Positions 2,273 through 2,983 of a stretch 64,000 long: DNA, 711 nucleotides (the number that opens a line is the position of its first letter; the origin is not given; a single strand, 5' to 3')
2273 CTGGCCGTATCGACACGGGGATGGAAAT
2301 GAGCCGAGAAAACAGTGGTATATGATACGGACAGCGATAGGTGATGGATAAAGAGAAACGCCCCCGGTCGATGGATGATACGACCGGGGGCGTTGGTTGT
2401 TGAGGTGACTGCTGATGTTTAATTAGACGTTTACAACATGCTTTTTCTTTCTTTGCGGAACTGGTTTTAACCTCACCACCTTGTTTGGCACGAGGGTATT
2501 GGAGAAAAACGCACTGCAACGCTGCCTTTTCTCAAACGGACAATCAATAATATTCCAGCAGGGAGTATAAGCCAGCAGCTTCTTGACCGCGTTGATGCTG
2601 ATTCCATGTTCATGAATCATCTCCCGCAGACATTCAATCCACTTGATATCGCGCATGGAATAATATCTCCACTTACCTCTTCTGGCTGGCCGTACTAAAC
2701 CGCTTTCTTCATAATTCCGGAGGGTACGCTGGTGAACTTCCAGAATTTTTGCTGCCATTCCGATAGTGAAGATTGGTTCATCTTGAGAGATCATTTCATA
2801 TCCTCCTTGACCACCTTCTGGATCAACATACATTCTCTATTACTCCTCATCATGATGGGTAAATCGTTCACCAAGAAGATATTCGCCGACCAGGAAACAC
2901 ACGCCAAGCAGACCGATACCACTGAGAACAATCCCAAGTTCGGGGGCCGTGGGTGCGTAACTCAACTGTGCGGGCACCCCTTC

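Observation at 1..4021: Two NrfD-like membrane proteins are each followed by a Cys-rich MerR/HspR-type regulator, with no Fe-S partner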

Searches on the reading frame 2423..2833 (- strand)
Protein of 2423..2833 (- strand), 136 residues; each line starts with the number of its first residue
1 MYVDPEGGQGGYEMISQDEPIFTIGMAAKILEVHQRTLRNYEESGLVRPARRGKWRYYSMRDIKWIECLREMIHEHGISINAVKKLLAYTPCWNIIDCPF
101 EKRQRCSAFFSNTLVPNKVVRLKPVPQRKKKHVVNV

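Call 6: search_protein_families(library=pfam, proteins=[window:2423-2833:-], max_evalue=0.01)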
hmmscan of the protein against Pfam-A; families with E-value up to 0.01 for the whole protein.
window:2423-2833:- (136 aa): 4 families
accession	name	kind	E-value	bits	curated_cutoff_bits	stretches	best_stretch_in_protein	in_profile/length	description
PF13411.12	MerR_1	-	1.3e-16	60.8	21.6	1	22-88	1-67/69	MerR HTH family regulatory protein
PF00376.29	MerR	-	1.6e-10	41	28.2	1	23-58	1-38/38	MerR family regulatory protein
PF12728.13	HTH_17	-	7.6e-05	23.3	27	1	22-57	2-38/51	Helix-turn-helix domain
PF13338.12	AbiEi_4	-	9.5e-05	22.9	25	1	20-57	12-48/49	Transcriptional regulator, AbiEi antitoxin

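Call 7: search_protein_families(library=ncbifam, proteins=[window:2423-2833:-], max_evalue=0.01)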
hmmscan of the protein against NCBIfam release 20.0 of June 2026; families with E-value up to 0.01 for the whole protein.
window:2423-2833:- (136 aa): 11 families
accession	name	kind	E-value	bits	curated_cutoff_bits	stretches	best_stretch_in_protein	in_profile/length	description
NF047375.1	HeatShock_HspR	equivalog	1e-18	67.1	105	1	19-88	1-71/92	heat shock protein transcriptional repressor HspR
NF047377.1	heat_HspR_dupli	exception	3.1e-14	53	300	1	15-87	120-193/214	heat shock protein transcriptional repressor HspR, fused homodimer type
NF007069.0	PRK09514.1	equivalog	2.1e-06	27.8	143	1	22-88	2-69/141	Zn(2+)-responsive transcriptional regulator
TIGR02051.1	MerR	equivalog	6.3e-06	26.5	150.85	1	23-96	1-78/124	mercury resistance transcriptional regulator MerR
TIGR02043.1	ZntR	equivalog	8e-06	26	167.95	1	22-88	2-69/131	Zn(2+)-responsive transcriptional regulator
TIGR02044.1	CueR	equivalog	1.3e-05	25.2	147.4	1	23-88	2-68/127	Cu(I)-responsive transcriptional regulator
NF053740.1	TransRegTnrAGPos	equivalog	2.3e-05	24.5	140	1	17-85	8-76/108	hypothetical protein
TIGR02047.1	CadR-PbrR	equivalog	0.0037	17.3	151.45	1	23-89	2-69/127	Cd(II)/Pb(II)-responsive transcriptional regulator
NF033788.1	HTH_metalloreg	subfamily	0.0046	16.7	55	1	38-63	46-71/77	metalloregulator ArsR/SmtB family transcription factor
NF041849.1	trans_regNmlR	equivalog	0.006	16.6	175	1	26-84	5-64/117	stress response transcriptional regulator NmlR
NF050798.1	TF_FtsR_Actino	equivalog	0.0084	16.2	150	1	37-87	21-72/223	transcriptional regulator FtsR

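Call 9: find_homologous_proteins(query=window:2423-2833:-, max_evalue=0.001)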
Query window:2423-2833:- (136 aa): 326 proteins with E <= 0.001 among 330 candidates; the best 120 are listed.
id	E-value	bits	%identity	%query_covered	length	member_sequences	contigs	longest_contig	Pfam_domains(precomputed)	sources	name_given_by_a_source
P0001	2.8e-89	314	100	100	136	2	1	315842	PF00376.30,PF13411.13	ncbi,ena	-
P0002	3.6e-87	307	97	100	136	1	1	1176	PF12728.14,PF00376.30,PF13411.13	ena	-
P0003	4.9e-87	307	96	100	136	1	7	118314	PF12728.14,PF00376.30,PF13411.13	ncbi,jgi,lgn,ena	jgi:MerR family transcriptional regulator/heat shock protein HspR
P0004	9.7e-87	306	97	100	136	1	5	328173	PF00376.30,PF13411.13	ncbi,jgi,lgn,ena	-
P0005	2.6e-86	305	96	100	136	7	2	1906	PF12728.14,PF00376.30,PF13411.13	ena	-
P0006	4.9e-86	304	96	100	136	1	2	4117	PF00376.30,PF13411.13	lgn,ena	-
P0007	5.0e-86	304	96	100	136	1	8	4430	PF00376.30,PF13411.13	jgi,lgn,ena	jgi:MerR family transcriptional regulator/heat shock protein HspR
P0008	5.0e-86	304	95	100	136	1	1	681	PF12728.14,PF00376.30,PF13411.13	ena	-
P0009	9.8e-86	303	96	100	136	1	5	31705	PF00376.30,PF13411.13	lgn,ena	-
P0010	1.3e-85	302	96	100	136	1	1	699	PF00376.30,PF13411.13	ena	-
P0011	1.3e-85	302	96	100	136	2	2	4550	PF00376.30,PF13411.13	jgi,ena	-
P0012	1.8e-85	302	96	100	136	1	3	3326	PF00376.30,PF13411.13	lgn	-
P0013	2.5e-85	301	96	100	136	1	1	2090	PF00376.30,PF13411.13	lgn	-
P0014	4.7e-85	300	96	100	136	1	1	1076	PF00376.30,PF13411.13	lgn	-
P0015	4.8e-85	300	96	100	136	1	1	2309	PF00376.30,PF13411.13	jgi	-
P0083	8.6e-54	199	68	85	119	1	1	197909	PF00376.30,PF13411.13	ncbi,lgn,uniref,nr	ncbi:MerR family transcriptional regulator [Desulforhopalus singaporensis]|uniref:MerR family transc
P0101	4.2e-53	197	67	84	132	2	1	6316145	PF12728.14,PF00376.30,PF13411.13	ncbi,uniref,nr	ncbi:MerR family transcriptional regulator [Desulfopila sp. IMCC35008]|uniref:MerR family transcript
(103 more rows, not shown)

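Call 11: find_encoding_contigs(protein=P0101, flank=10000, max_places=3)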
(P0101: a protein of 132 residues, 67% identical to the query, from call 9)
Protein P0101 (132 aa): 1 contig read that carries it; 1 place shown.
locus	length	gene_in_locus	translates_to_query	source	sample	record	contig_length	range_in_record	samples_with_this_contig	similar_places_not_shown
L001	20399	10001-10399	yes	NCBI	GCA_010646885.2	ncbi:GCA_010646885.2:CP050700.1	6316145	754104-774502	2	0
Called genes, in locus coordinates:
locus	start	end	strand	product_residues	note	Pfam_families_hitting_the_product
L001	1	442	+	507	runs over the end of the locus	PF00361:Proton_antipo_M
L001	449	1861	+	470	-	PF00361:Proton_antipo_M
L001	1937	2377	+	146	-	PF00571:CBS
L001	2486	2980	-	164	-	PF00515:TPR_1 (faint), PF07719:TPR_2 (faint), PF13181:TPR_8 (faint), PF14559:TPR_19 (weak)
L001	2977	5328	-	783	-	PF14814:UB2H, PF00912:Transgly, PF00905:Transpeptidase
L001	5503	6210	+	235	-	PF01182:Glucosamine_iso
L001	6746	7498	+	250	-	PF13247:Fer4_11, PF12838:Fer4_7 (weak), PF13187:Fer4_9 (weak), PF25160:LdpA_Fe-S-bd (weak), PF12797:Fer4_2 (weak), PF12837:Fer4_6 (weak), PF13237:Fer4_10 (weak), PF00037:Fer4 (weak), +2 more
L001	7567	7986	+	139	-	PF14522:Cytochrome_C7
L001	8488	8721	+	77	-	-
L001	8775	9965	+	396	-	PF03916:NrfD, PF14589:NrfD_2 (weak)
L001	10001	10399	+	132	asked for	PF12728:HTH_17 (faint), PF13411:MerR_1, PF00376:MerR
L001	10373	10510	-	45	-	-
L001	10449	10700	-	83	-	-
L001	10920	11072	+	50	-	-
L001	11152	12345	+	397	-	PF03916:NrfD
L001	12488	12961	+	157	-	PF00376:MerR, PF13411:MerR_1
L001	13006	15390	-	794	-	PF00989:PAS, PF08448:PAS_4, PF13426:PAS_9, PF00989:PAS, PF08448:PAS_4, PF13426:PAS_9, PF00989:PAS, PF08448:PAS_4, +13 more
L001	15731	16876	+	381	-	PF00512:HisKA, PF02518:HATPase_c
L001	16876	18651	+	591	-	PF00072:Response_reg, PF08448:PAS_4, PF13426:PAS_9 (weak), PF00158:Sigma54_activat, PF14532:Sigma54_activ_2, PF07724:AAA_2 (weak), PF25601:AAA_lid_14, PF02954:HTH_8, +3 more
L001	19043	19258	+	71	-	-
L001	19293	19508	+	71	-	-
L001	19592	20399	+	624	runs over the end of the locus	PF00004:AAA, PF07728:AAA_5 (faint), PF17862:AAA_lid_3, PF01434:Peptidase_M41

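Call 12: find_encoding_contigs(protein=P0083, flank=10000, max_places=3)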
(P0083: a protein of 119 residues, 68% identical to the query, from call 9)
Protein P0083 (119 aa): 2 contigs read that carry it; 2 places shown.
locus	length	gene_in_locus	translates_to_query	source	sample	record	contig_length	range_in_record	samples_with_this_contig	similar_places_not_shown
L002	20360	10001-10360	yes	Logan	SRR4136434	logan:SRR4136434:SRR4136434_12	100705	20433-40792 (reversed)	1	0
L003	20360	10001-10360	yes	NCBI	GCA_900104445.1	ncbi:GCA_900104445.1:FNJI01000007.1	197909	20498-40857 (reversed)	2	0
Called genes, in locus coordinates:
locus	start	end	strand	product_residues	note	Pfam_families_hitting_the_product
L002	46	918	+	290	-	PF00586:AIRS, PF02769:AIRS_C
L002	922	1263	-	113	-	PF01740:STAS, PF13466:STAS_2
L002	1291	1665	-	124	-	PF13581:HATPase_c_2, PF02518:HATPase_c (weak)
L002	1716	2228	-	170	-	PF00027:cNMP_binding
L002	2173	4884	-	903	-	PF00664:ABC_membrane, PF00005:ABC_tran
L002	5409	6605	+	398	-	PF03916:NrfD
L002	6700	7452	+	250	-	PF13237:Fer4_10 (weak), PF13247:Fer4_11, PF12838:Fer4_7, PF13187:Fer4_9 (weak), PF00037:Fer4 (weak), PF12797:Fer4_2 (weak), PF12837:Fer4_6 (weak), PF13237:Fer4_10, +1 more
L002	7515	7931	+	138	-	PF14522:Cytochrome_C7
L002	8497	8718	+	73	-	-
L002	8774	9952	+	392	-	PF03916:NrfD, PF14589:NrfD_2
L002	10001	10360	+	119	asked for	PF13411:MerR_1, PF00376:MerR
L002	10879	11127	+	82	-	-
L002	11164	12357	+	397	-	PF03916:NrfD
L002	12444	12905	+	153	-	PF00376:MerR, PF13411:MerR_1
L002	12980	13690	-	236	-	PF01209:Ubie_methyltran, PF13489:Methyltransf_23, PF13649:Methyltransf_25, PF13847:Methyltransf_31, PF08241:Methyltransf_11, PF08242:Methyltransf_12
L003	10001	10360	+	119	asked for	PF13411:MerR_1, PF00376:MerR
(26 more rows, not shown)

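Call 19: find_related_loci(query=A1, collection=genome_contigs, flank=10000)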
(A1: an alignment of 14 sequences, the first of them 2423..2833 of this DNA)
Query A1 (136 aa) in genome_contigs; peptide patterns used: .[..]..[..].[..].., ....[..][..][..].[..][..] (x = any residue, [..] = any of these).
600 stretches matched a pattern (row limit reached: there are more); 589 encode a relative of the query (tblastn E <= 1e-3); the best 80 are kept; 80 distinct loci.
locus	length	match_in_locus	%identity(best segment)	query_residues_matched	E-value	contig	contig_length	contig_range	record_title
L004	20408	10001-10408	96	1-136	4e-90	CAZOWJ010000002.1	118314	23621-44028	MAG TPA_asm: uncultured Desulfocapsaceae bacterium isolate SRP155585_co2_237 genome assembly, contig: NODE_12_length_118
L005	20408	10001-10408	97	1-136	8e-90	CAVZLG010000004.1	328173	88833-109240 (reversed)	MAG: uncultured delta proteobacterium isolate MFD03804.bin.2.98 genome assembly, contig: contig_18160, whole genome shot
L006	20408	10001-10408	95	1-136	5e-88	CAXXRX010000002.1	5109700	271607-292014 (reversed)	MAG: Desulfocapsaceae bacterium isolate 1aa78899-e997-4579-a1ce-6e823d9c38b0 genome assembly, contig: contig_2, whole ge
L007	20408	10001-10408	92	1-136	3e-86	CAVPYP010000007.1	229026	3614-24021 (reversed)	MAG: uncultured delta proteobacterium isolate MFD09964.bin.2.216 genome assembly, contig: contig_15457, whole genome sho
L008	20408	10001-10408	93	1-136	1e-85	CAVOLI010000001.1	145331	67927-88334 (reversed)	MAG: uncultured delta proteobacterium isolate MFD09964.bin.2.242 genome assembly, contig: contig_10834, whole genome sho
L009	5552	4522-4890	85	13-135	4e-73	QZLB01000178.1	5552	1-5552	MAG: Desulfobulbaceae bacterium isolate Madre3 k127_295100, whole genome shotgun sequence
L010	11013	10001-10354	90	14-131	2e-71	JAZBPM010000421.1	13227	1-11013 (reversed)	MAG: Desulfofustis sp. isolate bin.27 k117_9944936, whole genome shotgun sequence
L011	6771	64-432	86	14-134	4e-70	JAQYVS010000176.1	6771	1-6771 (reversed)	MAG: Desulfofustis sp. isolate SG_15_bin11 SG_15_bin.11.orig_15_k141_882377, whole genome shotgun sequence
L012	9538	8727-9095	86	14-134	2e-69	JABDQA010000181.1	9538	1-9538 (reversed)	MAG: Desulfofustis sp. isolate Site_B28 k127_706875, whole genome shotgun sequence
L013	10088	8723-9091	85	14-134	4e-69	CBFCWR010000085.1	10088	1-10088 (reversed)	MAG TPA_asm: uncultured Desulfofustis sp. isolate SRR22297272_binner23_Refined_5 genome assembly, contig: ERZ25654850.23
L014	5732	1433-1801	84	14-134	9e-69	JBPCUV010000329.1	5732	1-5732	MAG: Desulfocapsaceae bacterium isolate MAG_seacave_93 S1Ck127_10501242, whole genome shotgun sequence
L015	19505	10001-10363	82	14-134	4e-68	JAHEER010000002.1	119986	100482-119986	MAG: Desulfobulbaceae bacterium isolate Ww282 NODE_94_length_119986_cov_4.703249, whole genome shotgun sequence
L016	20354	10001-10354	84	14-131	7e-68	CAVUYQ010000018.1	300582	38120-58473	MAG: uncultured delta proteobacterium isolate MFD05684.bin.2.118 genome assembly, contig: contig_40862, whole genome sho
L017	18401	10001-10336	87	14-125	2e-67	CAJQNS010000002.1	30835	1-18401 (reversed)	MAG: uncultured Desulfofustis sp. isolate 10_20180412_Bin_METABAT_65_1 genome assembly, contig: c_000008710203, whole ge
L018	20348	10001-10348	69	11-126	2e-58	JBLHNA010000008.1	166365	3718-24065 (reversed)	MAG: Desulforhopalus sp. isolate 3300055726_99 Ga0535650_0000040, whole genome shotgun sequence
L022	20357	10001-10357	67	6-124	1e-59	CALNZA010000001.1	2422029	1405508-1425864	MAG: Desulfocapsaceae bacterium isolate LOGT_bin.0118 genome assembly, contig: contig_12850, whole genome shotgun sequen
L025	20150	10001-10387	63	6-135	1e-55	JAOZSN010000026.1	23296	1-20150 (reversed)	MAG: Deltaproteobacteria bacterium isolate GMC6.metabat2.200 GMC6_1495_length_23296_cov_6.503980, whole genome shotgun s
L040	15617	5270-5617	64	13-128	7e-52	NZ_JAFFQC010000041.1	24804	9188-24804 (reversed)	Desulfobulbus alkaliphilus strain DSM 24258 NODE_41_length_24804_cov_74.3229, whole genome shotgun sequence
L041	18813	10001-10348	67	5-119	2e-51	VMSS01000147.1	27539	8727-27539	MAG: Desulfurivibrio sp. isolate S2_56 k141_445679, whole genome shotgun sequence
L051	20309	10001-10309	71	14-116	2e-50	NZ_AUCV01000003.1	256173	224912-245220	Desulfogranum japonicum DSM 18378 G493DRAFT_scaffold00003.3_C, whole genome shotgun sequence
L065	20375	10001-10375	56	5-126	1e-47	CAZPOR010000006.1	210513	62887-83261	MAG TPA_asm: uncultured Desulfurivibrio sp. isolate binchicken_co269_249 genome assembly, contig: NODE_51_length_210513_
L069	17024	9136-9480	56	12-126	1e-45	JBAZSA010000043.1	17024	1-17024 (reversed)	MAG: Desulfurivibrionaceae bacterium isolate SO_2017_GW1_161 NODE_12667_length_17024_cov_1.349411_OW334_2017, whole geno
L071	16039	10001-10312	59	11-114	6e-42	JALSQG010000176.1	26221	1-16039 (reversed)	MAG: Deltaproteobacteria bacterium isolate 356-284_metabat2_scaf2bin.123 356-284_scaffold_695_c1, whole genome shotgun s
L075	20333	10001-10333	57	12-122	7e-45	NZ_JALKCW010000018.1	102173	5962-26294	Hydrosulfovibrio ferrireducens strain CB1MN k141_6, whole genome shotgun sequence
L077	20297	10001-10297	61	11-109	5e-40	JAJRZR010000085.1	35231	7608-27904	MAG: Deltaproteobacteria bacterium isolate Dive96_bin4.212 k141_4039605, whole genome shotgun sequence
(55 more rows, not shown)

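Call 25: find_encoding_contigs(protein=P0001, flank=10000, max_places=2)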
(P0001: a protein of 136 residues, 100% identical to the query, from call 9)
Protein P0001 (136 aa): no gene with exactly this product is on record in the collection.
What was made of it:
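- Tried and rejected: Exact look-up of MerR-B (P0001) to fetch the source contig failed (call 25).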

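Call 30: search_protein_families(library=pfam, proteins=[L051:3185-5686:-, L041:3685-6084:-, L001:13006-15390:-, L051:11548-13371:+, L051:6842-7558:+, L041:12165-13520:-], max_evalue=0.0001)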
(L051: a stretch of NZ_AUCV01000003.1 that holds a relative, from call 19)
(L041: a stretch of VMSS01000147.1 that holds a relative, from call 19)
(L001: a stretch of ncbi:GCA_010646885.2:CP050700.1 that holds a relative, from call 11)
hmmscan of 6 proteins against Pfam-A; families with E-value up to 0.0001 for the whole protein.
L051:3185-5686:- (833 aa): 13 families
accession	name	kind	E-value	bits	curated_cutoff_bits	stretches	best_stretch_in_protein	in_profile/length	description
PF00158.32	Sigma54_activat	-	3.5e-69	232.2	20.2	1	518-684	1-167/168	Sigma-54 interaction domain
PF13426.13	PAS_9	-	1.9e-49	166.7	27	4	284-385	2-102/103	PAS domain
PF00989.32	PAS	-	8.5e-48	161.5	22.6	4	392-498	5-112/113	PAS fold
PF08448.16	PAS_4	-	7.7e-41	139.2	23.1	3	164-271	1-107/110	PAS fold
PF25601.1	AAA_lid_14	-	1.6e-27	95.5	27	1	690-771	1-82/87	AAA+ ATPase lid domain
PF13188.13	PAS_8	-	1.7e-26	91.6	21.8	3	393-438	6-48/65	PAS domain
PF14532.12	Sigma54_activ_2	-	5.6e-23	82.1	25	1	520-689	2-138/138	Sigma-54 interaction domain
PF02954.25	HTH_8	-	9.9e-13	48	22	1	784-825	1-42/42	Bacterial regulatory protein, Fis family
PF07728.20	AAA_5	-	4.2e-10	40.2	22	1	542-661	2-124/139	AAA domain (dynein-related subfamily)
PF13596.12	PAS_10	-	4.1e-08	34.2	22.1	0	163-269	4-105/106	PAS domain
PF08447.18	PAS_3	-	5.3e-06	27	25.6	0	182-258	3-81/89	PAS fold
PF00004.35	AAA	-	2.2e-05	25.3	21.2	1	542-665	1-114/131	ATPase family associated with various cellular activities (AAA)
PF24820.1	Diguanyl_cycl_sensor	-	6.1e-05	23.4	28.1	0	53-85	8-40/109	Diguanylate cyclase-like sensor domain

L041:3685-6084:- (799 aa): 14 families
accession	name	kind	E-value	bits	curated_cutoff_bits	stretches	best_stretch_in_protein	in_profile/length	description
PF00158.32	Sigma54_activat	-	1.2e-70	237.1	20.2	1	483-648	2-167/168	Sigma-54 interaction domain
PF13426.13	PAS_9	-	2.2e-58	195.3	27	4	133-234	2-102/103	PAS domain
PF08448.16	PAS_4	-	5.7e-52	175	23.1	4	128-235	1-107/110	PAS fold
PF00989.32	PAS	-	3.6e-48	162.7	22.6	4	125-233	4-113/113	PAS fold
PF25601.1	AAA_lid_14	-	1.7e-27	95.5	27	1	654-734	1-81/87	AAA+ ATPase lid domain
PF13188.13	PAS_8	-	3.8e-25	87.3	21.8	1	127-170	6-49/65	PAS domain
PF14532.12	Sigma54_activ_2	-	4.3e-23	82.5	25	1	483-653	1-138/138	Sigma-54 interaction domain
PF13596.12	PAS_10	-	1.2e-14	55.3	22.1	0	19-116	14-104/106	PAS domain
PF08447.18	PAS_3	-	8.7e-11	42.4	25.6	0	146-224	3-83/89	PAS fold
PF02954.25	HTH_8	-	3e-08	33.7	22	1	748-788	2-42/42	Bacterial regulatory protein, Fis family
PF07728.20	AAA_5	-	4.3e-08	33.7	22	1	505-625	1-124/139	AAA domain (dynein-related subfamily)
PF00004.35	AAA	-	8.6e-06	26.7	21.2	1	506-628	1-113/131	ATPase family associated with various cellular activities (AAA)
PF12860.13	PAS_7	-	1.5e-05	25.5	27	0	128-239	1-113/115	PAS fold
PF24820.1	Diguanyl_cycl_sensor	-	2.9e-05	24.4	28.1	0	13-51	5-43/109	Diguanylate cyclase-like sensor domain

L001:13006-15390:- (794 aa): 15 families
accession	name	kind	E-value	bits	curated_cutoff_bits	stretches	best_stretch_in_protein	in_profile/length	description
PF00158.32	Sigma54_activat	-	3.2e-69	232.3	20.2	1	481-647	1-167/168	Sigma-54 interaction domain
PF13426.13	PAS_9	-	2.6e-45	153.3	27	3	247-348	2-102/103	PAS domain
PF00989.32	PAS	-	1.5e-40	138.2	22.6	3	239-339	4-108/113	PAS fold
PF08448.16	PAS_4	-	1.2e-32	112.9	23.1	3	242-350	1-108/110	PAS fold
PF25601.1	AAA_lid_14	-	6.7e-27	93.6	27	1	653-731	1-79/87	AAA+ ATPase lid domain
PF13188.13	PAS_8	-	2.7e-23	81.5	21.8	3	124-166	4-43/65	PAS domain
PF14532.12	Sigma54_activ_2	-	3.4e-21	76.4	25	1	483-652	2-138/138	Sigma-54 interaction domain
PF02954.25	HTH_8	-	2.8e-10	40.2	22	1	745-786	1-42/42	Bacterial regulatory protein, Fis family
PF07728.20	AAA_5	-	3.7e-09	37.2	22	1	504-623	1-123/139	AAA domain (dynein-related subfamily)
PF08447.18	PAS_3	-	3.2e-08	34.2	25.6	0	144-221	2-81/89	PAS fold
PF13596.12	PAS_10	-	4.6e-08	34.1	22.1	0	127-233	5-106/106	PAS domain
PF12860.13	PAS_7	-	6.1e-08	33.2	27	0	127-239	1-114/115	PAS fold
PF24820.1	Diguanyl_cycl_sensor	-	5.9e-07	29.9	28.1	0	17-71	10-65/109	Diguanylate cyclase-like sensor domain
PF00004.35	AAA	-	1.7e-06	29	21.2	1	505-635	1-120/131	ATPase family associated with various cellular activities (AAA)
PF14598.12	PAS_11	-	6.4e-06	26.5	25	0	18-85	7-73/109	PAS domain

L051:11548-13371:+ (607 aa): 4 families
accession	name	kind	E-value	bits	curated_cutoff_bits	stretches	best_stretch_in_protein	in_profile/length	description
PF00805.28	Pentapeptide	-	4.9e-42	141.5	20.2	4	545-584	1-40/40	Pentapeptide repeats (8 copies)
PF13599.13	Pentapeptide_4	-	9e-19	67.8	38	2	509-581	5-77/78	Pentapeptide repeat region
PF13576.12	Pentapeptide_3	-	1.4e-18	67.2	27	0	523-560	7-47/48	Pentapeptide repeats (9 copies)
PF25296.1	Decapeptide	-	5.6e-06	26.6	45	1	526-581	16-71/74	Decapeptide repeat region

L051:6842-7558:+ (238 aa): 4 families
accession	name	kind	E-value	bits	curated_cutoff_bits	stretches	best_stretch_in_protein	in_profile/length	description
PF14522.11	Cytochrome_C7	-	6.8e-32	109.5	24.8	2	64-133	2-67/67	Cytochrome c7 and related cytochrome c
PF14537.11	Cytochrom_c3_2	-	1.3e-09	38.9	25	0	105-171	4-66/79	Cytochrome c3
PF02085.21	Cytochrom_CIII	-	2.2e-07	31.6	22.9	0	63-136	21-86/101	Class III cytochrome C family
PF22113.1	Mtrc-MtrF_II-IV_dom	-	9.2e-06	25.7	30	0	110-220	9-129/176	Outer membrane cytochrome MtrC/MtrF-like, domains II/IV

L041:12165-13520:- (451 aa): 1 family
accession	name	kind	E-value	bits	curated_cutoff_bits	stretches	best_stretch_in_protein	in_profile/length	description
PF05140.19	ResB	-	4.7e-101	339.4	24.6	2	15-357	1-349/486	ResB-like family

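Call 39: search_solved_structures(query=A2, max_evalue=0.001, show_alignments=2)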
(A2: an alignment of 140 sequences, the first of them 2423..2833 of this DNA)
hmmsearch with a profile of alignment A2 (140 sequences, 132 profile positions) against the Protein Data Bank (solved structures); distinct sequences matched with E-value up to 0.001: 18.
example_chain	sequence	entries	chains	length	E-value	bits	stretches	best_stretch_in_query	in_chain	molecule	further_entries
4r4e_B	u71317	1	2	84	4.4e-14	55.3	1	10-84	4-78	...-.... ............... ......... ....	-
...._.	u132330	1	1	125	2.3e-13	53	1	7-84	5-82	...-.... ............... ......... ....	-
7tea_B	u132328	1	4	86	8.9e-12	47.9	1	8-83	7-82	Glutamine synthetase repressor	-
5e01_A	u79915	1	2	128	2.1e-07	33.7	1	17-99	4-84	Uncharacterized HTH-type transcriptional regulator HI_0186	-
5d8c_A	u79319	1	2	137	2.5e-07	33.5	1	17-99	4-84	MerR family regulator protein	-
5d90_B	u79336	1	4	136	3.7e-07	32.9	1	18-99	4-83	MerR family regulator protein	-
4r24_B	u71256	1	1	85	1.2e-05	28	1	13-80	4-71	HTH-type transcriptional regulator TnrA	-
4r22_B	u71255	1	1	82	1.2e-05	28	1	13-80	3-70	HTH-type transcriptional regulator TnrA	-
4ua1_A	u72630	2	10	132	1.4e-05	27.8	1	18-85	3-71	Regulatory protein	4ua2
5xql_A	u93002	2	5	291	1.7e-05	27.5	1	14-63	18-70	Multidrug-efflux transporter 1 regulator | C-di-GMP-binding multidrug transporter transcriptional regulator BrlR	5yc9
3gp4_A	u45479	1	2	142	2.6e-05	26.9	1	22-81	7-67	Transcriptional regulator, MerR family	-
5xbt_A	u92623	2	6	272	3.4e-05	26.6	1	17-63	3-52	Probable transcriptional regulator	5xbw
2jml_A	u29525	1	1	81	8.8e-05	25.2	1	19-77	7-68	DNA BINDING DOMAIN/TRANSCRIPTIONAL REGULATOR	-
5crl_A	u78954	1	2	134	0.00028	23.6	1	14-85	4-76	Mercuric resistance operon regulatory protein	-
6ldi_G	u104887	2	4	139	0.00048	22.9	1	19-67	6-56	HTH-type transcriptional regulator CueR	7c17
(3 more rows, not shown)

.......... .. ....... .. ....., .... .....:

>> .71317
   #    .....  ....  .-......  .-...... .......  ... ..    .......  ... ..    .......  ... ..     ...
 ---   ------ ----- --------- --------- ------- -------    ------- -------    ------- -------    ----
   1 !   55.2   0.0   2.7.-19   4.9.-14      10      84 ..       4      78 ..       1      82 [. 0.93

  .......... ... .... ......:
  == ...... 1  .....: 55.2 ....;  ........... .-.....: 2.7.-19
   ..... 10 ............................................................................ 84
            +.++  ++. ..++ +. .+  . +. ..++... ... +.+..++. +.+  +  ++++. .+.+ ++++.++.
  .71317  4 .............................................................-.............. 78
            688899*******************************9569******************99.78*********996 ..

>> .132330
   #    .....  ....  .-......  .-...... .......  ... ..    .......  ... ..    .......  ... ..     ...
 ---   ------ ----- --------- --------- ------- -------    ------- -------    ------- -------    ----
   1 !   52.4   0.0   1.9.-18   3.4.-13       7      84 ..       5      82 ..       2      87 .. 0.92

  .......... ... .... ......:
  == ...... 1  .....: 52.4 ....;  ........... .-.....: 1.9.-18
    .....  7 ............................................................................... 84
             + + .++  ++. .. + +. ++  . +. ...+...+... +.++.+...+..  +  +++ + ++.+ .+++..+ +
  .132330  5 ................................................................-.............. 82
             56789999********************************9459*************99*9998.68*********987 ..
